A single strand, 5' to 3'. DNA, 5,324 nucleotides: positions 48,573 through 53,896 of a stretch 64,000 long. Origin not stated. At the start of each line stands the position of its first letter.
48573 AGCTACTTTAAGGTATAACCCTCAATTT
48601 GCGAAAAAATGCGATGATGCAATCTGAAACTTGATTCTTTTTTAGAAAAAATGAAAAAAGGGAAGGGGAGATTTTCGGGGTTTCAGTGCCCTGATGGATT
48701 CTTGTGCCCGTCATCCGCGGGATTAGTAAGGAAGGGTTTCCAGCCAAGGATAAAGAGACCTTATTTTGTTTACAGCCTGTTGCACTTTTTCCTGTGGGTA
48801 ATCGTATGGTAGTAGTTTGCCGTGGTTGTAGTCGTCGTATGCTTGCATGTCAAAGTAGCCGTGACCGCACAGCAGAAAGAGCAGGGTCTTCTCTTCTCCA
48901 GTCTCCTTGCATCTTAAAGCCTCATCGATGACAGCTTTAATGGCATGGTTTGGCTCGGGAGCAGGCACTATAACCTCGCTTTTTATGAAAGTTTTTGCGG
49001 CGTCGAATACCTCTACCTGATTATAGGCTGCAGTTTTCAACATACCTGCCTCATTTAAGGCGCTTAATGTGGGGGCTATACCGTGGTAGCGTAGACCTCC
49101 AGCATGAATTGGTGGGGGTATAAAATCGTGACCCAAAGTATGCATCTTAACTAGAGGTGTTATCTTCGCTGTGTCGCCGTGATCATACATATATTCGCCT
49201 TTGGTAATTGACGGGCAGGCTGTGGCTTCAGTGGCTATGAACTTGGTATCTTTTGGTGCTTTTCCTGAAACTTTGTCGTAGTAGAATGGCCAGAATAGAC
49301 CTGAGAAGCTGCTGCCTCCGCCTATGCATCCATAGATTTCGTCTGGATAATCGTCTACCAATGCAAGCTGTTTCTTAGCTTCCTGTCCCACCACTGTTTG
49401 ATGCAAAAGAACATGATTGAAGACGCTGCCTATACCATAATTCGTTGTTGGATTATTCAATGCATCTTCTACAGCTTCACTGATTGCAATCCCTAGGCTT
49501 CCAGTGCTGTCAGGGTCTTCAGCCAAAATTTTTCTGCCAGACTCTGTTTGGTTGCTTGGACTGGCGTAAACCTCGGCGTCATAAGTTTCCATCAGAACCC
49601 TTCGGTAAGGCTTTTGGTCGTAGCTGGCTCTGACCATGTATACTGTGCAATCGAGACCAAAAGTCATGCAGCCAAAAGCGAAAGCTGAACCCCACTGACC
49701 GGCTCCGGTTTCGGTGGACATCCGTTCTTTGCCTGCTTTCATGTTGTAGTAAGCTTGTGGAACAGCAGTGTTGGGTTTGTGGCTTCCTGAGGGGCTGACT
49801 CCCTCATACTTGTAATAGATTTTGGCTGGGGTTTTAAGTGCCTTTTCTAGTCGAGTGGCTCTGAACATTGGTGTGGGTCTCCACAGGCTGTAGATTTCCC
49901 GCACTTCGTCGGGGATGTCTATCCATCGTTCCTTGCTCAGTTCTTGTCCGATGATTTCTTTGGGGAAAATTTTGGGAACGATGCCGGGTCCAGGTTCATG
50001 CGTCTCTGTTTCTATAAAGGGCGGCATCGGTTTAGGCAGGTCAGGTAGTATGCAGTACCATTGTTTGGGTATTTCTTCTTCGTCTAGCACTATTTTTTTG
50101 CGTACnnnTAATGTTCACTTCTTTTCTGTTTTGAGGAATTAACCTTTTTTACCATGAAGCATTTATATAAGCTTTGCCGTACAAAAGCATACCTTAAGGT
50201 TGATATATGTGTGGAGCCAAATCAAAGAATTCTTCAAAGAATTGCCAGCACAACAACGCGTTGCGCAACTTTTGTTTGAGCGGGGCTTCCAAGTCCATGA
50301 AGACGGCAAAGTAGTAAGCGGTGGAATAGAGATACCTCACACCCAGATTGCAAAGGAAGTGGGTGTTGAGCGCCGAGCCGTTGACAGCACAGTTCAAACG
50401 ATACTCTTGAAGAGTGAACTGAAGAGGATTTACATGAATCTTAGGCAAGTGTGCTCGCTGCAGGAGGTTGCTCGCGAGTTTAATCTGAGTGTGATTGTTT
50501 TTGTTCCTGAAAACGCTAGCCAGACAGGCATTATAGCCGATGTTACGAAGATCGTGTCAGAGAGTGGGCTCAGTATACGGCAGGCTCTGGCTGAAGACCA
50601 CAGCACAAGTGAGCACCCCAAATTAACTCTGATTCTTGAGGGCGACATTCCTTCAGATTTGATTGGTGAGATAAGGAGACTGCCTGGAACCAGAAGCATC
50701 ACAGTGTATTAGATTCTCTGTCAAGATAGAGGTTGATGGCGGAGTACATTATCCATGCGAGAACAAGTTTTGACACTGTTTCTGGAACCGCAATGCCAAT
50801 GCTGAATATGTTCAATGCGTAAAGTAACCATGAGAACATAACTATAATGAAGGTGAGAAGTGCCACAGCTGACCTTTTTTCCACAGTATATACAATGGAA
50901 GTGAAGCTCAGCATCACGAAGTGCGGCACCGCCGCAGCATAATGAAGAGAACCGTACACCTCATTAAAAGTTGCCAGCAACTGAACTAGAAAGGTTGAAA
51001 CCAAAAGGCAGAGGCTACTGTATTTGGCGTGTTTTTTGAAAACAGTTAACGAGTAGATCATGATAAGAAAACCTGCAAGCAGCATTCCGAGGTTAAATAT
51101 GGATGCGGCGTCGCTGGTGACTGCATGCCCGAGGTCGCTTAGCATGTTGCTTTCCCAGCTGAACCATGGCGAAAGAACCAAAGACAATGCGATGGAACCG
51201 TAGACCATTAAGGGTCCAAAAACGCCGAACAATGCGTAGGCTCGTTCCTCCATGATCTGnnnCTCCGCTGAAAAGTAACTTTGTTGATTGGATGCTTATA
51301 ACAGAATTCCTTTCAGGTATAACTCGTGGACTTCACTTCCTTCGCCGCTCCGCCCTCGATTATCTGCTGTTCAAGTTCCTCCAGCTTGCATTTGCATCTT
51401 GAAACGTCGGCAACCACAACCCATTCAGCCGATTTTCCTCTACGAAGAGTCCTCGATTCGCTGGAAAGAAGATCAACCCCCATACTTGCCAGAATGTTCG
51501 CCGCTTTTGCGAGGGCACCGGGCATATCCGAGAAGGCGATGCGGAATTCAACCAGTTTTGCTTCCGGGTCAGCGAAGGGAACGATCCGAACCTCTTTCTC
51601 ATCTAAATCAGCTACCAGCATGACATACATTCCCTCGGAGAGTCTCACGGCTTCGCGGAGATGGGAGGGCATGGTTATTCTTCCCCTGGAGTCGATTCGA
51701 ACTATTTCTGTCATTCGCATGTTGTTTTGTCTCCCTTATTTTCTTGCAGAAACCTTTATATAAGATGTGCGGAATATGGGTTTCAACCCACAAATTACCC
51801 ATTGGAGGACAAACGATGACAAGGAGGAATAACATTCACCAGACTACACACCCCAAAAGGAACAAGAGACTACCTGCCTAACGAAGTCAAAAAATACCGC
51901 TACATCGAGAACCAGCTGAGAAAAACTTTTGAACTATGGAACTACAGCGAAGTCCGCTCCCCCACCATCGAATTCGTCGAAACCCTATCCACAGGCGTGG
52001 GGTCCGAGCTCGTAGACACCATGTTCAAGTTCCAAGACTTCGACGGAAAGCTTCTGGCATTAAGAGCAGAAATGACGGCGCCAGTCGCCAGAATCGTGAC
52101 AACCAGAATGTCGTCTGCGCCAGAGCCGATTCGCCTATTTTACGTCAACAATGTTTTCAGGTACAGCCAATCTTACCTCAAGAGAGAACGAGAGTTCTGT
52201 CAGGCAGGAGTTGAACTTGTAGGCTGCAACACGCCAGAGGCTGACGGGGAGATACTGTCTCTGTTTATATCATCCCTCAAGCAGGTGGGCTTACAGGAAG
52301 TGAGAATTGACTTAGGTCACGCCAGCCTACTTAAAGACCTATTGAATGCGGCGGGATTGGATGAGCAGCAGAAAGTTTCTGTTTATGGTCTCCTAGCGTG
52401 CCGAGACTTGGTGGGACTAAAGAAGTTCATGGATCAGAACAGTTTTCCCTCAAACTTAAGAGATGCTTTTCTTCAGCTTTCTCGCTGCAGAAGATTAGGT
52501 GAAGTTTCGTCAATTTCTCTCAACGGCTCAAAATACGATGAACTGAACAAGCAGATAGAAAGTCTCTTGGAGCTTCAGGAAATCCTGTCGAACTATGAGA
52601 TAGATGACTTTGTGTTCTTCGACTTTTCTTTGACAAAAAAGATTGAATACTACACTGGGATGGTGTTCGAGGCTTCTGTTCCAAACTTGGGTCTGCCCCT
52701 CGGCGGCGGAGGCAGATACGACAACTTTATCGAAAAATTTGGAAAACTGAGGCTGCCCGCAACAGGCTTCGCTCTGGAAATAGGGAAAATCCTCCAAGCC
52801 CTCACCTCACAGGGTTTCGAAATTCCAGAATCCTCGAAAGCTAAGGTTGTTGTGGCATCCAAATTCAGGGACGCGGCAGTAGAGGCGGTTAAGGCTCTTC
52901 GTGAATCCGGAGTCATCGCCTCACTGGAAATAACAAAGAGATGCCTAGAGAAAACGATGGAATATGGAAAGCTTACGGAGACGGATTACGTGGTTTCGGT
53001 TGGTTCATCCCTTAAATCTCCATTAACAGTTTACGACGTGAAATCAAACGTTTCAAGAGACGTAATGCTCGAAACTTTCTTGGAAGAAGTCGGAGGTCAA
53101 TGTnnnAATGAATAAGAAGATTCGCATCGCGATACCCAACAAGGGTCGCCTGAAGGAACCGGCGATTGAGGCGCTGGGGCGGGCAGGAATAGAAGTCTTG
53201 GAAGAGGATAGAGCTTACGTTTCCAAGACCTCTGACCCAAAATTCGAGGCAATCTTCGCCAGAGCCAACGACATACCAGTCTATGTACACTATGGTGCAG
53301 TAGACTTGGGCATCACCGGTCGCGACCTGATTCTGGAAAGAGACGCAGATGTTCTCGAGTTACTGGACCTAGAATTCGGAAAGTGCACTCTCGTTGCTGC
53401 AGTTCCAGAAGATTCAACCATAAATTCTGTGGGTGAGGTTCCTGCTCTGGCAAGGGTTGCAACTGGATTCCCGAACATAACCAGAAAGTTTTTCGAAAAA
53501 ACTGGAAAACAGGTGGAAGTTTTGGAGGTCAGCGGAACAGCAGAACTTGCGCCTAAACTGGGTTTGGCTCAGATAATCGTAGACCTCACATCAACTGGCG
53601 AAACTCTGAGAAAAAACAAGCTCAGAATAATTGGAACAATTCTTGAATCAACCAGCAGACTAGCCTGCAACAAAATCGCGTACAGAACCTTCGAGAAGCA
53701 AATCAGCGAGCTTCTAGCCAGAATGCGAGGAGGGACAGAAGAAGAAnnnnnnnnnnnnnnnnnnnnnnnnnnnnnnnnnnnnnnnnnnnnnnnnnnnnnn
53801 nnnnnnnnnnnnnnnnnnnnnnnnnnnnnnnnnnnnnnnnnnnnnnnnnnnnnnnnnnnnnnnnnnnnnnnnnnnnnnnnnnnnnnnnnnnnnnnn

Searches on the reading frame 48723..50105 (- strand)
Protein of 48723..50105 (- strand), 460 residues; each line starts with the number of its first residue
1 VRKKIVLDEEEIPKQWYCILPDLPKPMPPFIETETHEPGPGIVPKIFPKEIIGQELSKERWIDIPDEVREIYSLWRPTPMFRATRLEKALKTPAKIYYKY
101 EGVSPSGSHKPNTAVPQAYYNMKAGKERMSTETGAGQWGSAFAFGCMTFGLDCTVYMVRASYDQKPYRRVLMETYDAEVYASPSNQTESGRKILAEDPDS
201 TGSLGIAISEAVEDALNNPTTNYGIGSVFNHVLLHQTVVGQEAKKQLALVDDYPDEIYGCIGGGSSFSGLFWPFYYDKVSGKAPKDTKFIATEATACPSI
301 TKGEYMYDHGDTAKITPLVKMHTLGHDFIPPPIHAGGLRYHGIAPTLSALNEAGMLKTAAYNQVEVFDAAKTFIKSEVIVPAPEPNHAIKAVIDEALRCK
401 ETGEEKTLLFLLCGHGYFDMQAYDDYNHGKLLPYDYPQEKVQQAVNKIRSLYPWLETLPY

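Call 53: search_protein_families(library=pfam, proteins=[window:48723-50105:-], max_evalue=0.000001)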
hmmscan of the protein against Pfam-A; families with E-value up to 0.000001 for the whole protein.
window:48723-50105:- (460 aa): 1 family
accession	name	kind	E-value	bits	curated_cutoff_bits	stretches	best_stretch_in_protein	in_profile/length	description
PF00291.31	PALP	-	1.2e-31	110.6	35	1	74-414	4-295/295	Pyridoxal-phosphate dependent enzyme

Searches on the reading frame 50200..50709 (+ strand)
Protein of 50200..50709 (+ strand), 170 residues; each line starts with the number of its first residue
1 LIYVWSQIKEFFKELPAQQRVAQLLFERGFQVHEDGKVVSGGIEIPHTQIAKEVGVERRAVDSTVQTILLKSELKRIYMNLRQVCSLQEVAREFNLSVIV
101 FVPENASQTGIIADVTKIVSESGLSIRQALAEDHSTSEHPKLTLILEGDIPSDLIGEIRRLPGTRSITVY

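Call 53: search_protein_families(library=pfam, proteins=[window:50200-50709:+], max_evalue=0.000001)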
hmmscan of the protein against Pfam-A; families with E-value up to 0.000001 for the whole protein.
window:50200-50709:+ (170 aa): 0 families

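Call 69: search_protein_families(library=pfam, proteins=[window:50200-50709:+], max_evalue=0.05)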
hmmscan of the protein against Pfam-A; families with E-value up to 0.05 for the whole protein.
window:50200-50709:+ (170 aa): 2 families
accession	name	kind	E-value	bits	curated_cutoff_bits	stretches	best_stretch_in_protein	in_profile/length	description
PF01842.31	ACT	-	0.0083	16.3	27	1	104-140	6-43/66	ACT domain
PF08281.18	Sigma70_r4_2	-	0.012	15.7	25.7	0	46-66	28-48/54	Sigma-70, region 4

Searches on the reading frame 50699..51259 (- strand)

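Call 53: search_protein_families(library=pfam, proteins=[window:50699-51259:-], max_evalue=0.000001)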
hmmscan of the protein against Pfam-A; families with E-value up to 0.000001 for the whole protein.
window:50699-51259:- (186 aa): 1 family
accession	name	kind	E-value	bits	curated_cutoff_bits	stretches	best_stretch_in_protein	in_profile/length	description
PF06197.19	DUF998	-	6.8e-07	29.6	30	1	15-164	3-171/184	Protein of unknown function (DUF998)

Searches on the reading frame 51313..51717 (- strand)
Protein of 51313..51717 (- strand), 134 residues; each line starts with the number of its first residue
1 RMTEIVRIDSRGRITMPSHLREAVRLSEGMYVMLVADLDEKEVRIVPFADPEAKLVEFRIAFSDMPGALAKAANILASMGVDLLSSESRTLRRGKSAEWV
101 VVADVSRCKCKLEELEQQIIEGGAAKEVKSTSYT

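Call 53: search_protein_families(library=pfam, proteins=[window:51313-51717:-], max_evalue=0.000001)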
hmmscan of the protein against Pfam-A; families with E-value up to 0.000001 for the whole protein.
window:51313-51717:- (134 aa): 0 families

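Call 69: search_protein_families(library=pfam, proteins=[window:51313-51717:-], max_evalue=0.05)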
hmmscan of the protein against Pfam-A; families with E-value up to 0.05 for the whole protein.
window:51313-51717:- (134 aa): 3 families
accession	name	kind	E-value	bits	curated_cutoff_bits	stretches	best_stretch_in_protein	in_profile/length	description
PF01842.31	ACT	-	2.2e-06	27.7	27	1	64-106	9-52/66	ACT domain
PF02381.23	MraZ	-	0.0014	19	23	1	6-32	8-34/72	MraZ protein, putative antitoxin-like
PF04014.23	MazE_antitoxin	-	0.002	18.5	24.7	1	5-35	1-31/48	Antidote-toxin recognition MazE, bacterial antitoxin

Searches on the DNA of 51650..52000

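Call 72: search_rna_families(source=window, start=51650, end=52000, threshold=evalue, max_evalue=1)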
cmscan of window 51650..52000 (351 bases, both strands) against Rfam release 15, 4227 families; matches with E-value up to 1: 1.
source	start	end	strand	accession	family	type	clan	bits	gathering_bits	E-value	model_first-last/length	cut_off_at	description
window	51747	51864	-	RF02189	ST7-OT4_3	Gene; lncRNA;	-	12.8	50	0.78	170-302/302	no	ST7 overlapping transcript 4 conserved region 3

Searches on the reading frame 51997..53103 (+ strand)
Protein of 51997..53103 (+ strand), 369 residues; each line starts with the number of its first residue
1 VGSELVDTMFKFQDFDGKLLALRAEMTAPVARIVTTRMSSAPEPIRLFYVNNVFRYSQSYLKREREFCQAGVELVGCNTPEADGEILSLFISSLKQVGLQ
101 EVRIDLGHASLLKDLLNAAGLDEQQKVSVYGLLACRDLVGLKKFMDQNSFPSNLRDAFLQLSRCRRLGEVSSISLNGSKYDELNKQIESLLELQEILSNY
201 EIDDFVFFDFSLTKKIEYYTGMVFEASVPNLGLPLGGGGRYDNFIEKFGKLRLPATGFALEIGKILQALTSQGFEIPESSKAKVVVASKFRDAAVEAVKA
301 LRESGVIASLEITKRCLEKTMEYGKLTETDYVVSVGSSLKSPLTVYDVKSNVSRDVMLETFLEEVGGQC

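Call 3: search_protein_families(library=pfam, proteins=[window:51997-53103:+], max_evalue=0.01)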
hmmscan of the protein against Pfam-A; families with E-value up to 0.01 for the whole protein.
window:51997-53103:+ (369 aa): 3 families
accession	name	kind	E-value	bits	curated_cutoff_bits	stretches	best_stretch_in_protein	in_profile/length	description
PF13393.11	tRNA-synt_His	-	2.2e-63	214.8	25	1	6-264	51-307/308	Histidyl-tRNA synthetase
PF01409.25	tRNA-synt_2d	-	0.0018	18.3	19.8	1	7-80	66-138/246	tRNA synthetases class II core domain (F)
PF00587.30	tRNA-synt_2b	-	0.0065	17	29.3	0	10-104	1-101/179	tRNA synthetase class II core domain (G, H, P, S and T)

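Call 4: search_protein_families(library=ncbifam, proteins=[window:51997-53103:+], max_evalue=0.01)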
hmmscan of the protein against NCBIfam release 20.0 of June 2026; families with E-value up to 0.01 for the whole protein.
window:51997-53103:+ (369 aa): 23 families
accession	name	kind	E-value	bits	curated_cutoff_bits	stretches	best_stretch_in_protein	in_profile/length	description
TIGR00443.1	hisZ_biosyn_reg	equivalog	7.9e-74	248.6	271.65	1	4-270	47-313/314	ATP phosphoribosyltransferase regulatory subunit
NF008941.0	PRK12292.2-4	equivalog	7.6e-68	229.2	447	1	7-313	63-365/393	ATP phosphoribosyltransferase regulatory subunit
NF008942.0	PRK12292.2-5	equivalog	1.7e-62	211.4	643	1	1-353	60-413/434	ATP phosphoribosyltransferase regulatory subunit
TIGR00442.1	hisS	equivalog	1e-58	199.3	286.75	1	7-350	60-398/406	histidine--tRNA ligase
NF008936.0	PRK12292.1-3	equivalog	1.8e-53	181.9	492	1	8-349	63-403/406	ATP phosphoribosyltransferase regulatory subunit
NF008940.0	PRK12292.2-3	equivalog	3.7e-48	164.3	450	1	8-336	60-392/404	ATP phosphoribosyltransferase regulatory subunit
NF008945.0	PRK12292.3-3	equivalog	2.2e-45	155.4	409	1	6-279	51-314/368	ATP phosphoribosyltransferase regulatory subunit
NF009086.0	PRK12421.1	equivalog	2.3e-45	155.2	318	1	7-314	64-364/389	ATP phosphoribosyltransferase regulatory subunit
NF008935.0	PRK12292.1-1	equivalog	1.3e-44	152.7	350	1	4-330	58-374/382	ATP phosphoribosyltransferase regulatory subunit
NF009085.0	PRK12420.1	equivalog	1.1e-32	114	540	1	2-338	58-397/426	histidine--tRNA ligase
NF008938.0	PRK12292.1-6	equivalog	2e-32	112.6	833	1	7-299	63-354/420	ATP phosphoribosyltransferase regulatory subunit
NF008943.0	PRK12292.3-1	equivalog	3.3e-32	112.1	690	1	9-293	78-349/403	ATP phosphoribosyltransferase regulatory subunit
NF008953.0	PRK12295.1-6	equivalog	4.9e-30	104.7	384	2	2-123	47-165/384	ATP phosphoribosyltransferase regulatory subunit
NF008937.0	PRK12292.1-4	equivalog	1e-29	103.6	693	1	3-302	60-365/395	ATP phosphoribosyltransferase regulatory subunit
NF008939.0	PRK12292.2-1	equivalog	6.1e-25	87.8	335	1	20-313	70-367/391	ATP phosphoribosyltransferase regulatory subunit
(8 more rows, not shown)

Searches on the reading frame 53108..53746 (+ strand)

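Call 3: search_protein_families(library=pfam, proteins=[window:53108-53746:+], max_evalue=0.01)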
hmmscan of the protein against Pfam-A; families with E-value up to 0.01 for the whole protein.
window:53108-53746:+ (213 aa): 1 family
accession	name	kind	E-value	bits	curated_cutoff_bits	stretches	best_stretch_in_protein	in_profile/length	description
PF01634.23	HisG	-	1.8e-54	184.4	25.5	1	52-208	1-158/158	ATP phosphoribosyltransferase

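Call 4: search_protein_families(library=ncbifam, proteins=[window:53108-53746:+], max_evalue=0.01)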
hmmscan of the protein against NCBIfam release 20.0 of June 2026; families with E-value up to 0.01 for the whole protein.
window:53108-53746:+ (213 aa): 1 family
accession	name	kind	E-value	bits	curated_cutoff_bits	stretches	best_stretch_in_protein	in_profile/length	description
TIGR00070.1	hisG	equivalog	2.8e-64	216.4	75.75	1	5-185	1-181/183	ATP phosphoribosyltransferase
